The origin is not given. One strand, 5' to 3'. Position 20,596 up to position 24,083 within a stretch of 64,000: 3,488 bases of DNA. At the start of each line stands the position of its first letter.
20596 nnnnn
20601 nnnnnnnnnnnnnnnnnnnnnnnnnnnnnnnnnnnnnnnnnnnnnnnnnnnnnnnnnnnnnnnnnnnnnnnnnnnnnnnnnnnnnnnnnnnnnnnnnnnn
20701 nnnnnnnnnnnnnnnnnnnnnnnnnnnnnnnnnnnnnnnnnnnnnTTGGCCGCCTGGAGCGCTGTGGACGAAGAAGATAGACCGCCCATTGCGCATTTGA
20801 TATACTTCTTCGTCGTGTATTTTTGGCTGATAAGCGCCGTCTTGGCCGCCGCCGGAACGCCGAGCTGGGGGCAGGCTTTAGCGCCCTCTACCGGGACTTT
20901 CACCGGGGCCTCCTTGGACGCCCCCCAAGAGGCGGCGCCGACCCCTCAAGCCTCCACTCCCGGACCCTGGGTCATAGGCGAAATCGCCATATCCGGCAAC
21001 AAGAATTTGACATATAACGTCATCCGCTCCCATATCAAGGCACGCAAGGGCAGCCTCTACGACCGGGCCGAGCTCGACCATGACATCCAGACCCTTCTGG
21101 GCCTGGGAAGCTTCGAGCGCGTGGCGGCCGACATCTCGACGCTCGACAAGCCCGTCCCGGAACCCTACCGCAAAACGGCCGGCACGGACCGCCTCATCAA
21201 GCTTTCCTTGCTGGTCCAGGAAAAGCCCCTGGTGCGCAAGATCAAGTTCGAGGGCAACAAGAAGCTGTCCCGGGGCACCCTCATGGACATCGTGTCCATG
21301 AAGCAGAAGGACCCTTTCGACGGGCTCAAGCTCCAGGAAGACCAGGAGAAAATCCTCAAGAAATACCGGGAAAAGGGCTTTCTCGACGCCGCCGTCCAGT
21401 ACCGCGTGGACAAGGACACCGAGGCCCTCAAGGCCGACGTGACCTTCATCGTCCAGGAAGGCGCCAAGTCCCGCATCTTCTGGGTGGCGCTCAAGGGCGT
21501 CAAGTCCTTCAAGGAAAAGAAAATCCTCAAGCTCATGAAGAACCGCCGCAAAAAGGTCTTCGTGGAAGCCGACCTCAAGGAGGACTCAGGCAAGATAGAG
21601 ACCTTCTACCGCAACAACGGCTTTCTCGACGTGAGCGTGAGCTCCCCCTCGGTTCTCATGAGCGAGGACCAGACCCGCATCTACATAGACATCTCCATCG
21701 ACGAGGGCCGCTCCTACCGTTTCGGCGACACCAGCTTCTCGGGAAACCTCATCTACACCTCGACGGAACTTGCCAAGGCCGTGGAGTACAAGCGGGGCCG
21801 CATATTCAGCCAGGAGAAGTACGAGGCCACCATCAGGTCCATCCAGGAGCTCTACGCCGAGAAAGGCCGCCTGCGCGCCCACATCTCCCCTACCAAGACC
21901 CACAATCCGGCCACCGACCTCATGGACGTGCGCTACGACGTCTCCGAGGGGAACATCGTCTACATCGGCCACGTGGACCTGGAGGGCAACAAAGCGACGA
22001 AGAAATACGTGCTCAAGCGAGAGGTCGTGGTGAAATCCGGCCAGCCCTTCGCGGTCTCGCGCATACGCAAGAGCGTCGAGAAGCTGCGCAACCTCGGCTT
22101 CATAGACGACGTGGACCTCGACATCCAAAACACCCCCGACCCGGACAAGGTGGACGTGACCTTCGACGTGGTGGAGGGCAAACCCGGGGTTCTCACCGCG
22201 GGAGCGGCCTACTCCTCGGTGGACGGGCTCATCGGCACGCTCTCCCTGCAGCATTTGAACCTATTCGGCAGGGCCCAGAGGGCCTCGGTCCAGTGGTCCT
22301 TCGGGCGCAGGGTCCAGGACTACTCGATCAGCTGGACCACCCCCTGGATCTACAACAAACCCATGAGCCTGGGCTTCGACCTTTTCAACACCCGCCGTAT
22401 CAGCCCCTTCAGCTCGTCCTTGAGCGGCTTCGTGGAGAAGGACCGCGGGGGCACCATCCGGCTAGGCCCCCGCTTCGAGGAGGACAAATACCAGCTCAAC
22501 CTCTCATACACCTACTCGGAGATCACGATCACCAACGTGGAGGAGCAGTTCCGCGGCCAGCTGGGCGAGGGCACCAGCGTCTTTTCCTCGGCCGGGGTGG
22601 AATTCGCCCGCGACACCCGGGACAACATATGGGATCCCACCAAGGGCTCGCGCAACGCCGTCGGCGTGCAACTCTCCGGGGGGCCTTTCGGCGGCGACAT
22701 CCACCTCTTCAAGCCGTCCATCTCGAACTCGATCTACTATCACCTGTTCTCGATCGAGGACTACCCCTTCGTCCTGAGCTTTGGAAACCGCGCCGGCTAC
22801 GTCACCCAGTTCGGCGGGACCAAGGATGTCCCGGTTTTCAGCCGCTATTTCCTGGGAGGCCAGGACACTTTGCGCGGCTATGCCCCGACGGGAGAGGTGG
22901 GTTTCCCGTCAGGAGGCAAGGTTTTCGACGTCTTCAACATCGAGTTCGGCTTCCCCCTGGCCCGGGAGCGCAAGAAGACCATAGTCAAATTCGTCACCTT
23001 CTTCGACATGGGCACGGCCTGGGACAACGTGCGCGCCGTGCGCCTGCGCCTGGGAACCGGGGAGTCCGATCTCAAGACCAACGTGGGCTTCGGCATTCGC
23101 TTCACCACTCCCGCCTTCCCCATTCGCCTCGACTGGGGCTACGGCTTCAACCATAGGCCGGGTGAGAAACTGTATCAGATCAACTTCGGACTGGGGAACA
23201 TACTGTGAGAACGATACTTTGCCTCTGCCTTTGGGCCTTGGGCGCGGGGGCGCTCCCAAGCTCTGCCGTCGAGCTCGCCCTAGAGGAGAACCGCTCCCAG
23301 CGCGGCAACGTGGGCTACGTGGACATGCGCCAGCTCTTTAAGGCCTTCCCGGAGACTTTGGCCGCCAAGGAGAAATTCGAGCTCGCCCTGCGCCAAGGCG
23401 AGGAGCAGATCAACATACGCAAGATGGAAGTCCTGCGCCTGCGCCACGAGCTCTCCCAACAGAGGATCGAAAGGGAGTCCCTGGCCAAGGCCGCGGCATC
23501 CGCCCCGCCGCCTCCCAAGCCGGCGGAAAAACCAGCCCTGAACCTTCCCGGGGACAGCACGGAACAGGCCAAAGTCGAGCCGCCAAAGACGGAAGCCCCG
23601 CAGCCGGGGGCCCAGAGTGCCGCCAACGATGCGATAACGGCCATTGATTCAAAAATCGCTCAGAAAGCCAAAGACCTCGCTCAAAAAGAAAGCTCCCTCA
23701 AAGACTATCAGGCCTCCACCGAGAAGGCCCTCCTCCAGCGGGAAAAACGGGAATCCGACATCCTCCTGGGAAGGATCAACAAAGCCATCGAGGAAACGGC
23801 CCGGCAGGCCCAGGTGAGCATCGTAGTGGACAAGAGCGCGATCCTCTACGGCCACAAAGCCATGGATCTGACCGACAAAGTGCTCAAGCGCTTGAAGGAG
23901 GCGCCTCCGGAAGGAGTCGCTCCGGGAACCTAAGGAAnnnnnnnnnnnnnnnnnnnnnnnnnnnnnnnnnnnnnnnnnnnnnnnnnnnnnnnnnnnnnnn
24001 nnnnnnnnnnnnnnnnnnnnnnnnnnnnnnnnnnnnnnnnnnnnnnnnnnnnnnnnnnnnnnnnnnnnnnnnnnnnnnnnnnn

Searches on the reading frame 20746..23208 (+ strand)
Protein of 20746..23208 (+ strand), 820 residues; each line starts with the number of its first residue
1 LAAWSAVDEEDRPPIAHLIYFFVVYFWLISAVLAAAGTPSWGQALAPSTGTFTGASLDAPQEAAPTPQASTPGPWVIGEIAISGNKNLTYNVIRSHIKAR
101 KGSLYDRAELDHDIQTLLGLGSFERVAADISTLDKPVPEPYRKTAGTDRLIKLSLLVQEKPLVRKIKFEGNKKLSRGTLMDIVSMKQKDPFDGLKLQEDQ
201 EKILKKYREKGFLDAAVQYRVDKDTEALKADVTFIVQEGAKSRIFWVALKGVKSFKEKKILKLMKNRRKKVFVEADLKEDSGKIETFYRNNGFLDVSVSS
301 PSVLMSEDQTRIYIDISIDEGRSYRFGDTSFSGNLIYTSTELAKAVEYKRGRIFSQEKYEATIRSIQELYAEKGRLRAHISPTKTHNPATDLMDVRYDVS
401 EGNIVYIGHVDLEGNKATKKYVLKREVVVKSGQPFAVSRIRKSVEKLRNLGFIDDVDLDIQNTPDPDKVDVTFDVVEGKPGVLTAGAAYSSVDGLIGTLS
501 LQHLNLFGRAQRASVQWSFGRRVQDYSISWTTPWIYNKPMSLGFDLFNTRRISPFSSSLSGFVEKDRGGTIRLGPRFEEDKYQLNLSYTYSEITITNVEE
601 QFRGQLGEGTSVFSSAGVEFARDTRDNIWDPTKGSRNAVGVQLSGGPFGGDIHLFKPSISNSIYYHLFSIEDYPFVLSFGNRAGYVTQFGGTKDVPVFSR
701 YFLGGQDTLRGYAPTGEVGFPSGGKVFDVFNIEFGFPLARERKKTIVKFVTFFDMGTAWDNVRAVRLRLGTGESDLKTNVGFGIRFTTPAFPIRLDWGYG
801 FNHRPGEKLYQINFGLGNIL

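Call 27: search_protein_families(library=pfam, max_evalue=0.001, proteins=[window:20746-23208:+])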
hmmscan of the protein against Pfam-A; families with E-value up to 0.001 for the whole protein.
window:20746-23208:+ (820 aa): 4 families
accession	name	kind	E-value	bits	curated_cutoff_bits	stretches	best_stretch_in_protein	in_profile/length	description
PF07244.20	POTRA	-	7.5e-66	219.3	21.3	5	162-239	2-79/79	Surface antigen variable number repeat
PF01103.29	Omp85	-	1.2e-50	173.4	24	1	505-818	1-323/325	Omp85 superfamily domain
PF08479.16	POTRA_2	-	1.1e-07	32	24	0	247-295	6-54/76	POTRA domain, ShlB-type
PF08478.15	POTRA_1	-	4.1e-05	24.2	23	0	163-205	3-45/69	POTRA domain, FtsQ-type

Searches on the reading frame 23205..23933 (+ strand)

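Call 27: search_protein_families(library=pfam, max_evalue=0.001, proteins=[window:23205-23933:+])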
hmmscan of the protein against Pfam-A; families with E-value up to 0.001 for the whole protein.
window:23205-23933:+ (242 aa): 1 family
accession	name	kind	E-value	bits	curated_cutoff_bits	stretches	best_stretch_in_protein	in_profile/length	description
PF03938.19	OmpH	-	8.5e-17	62.1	32.4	1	147-230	56-141/141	Outer membrane protein (OmpH-like)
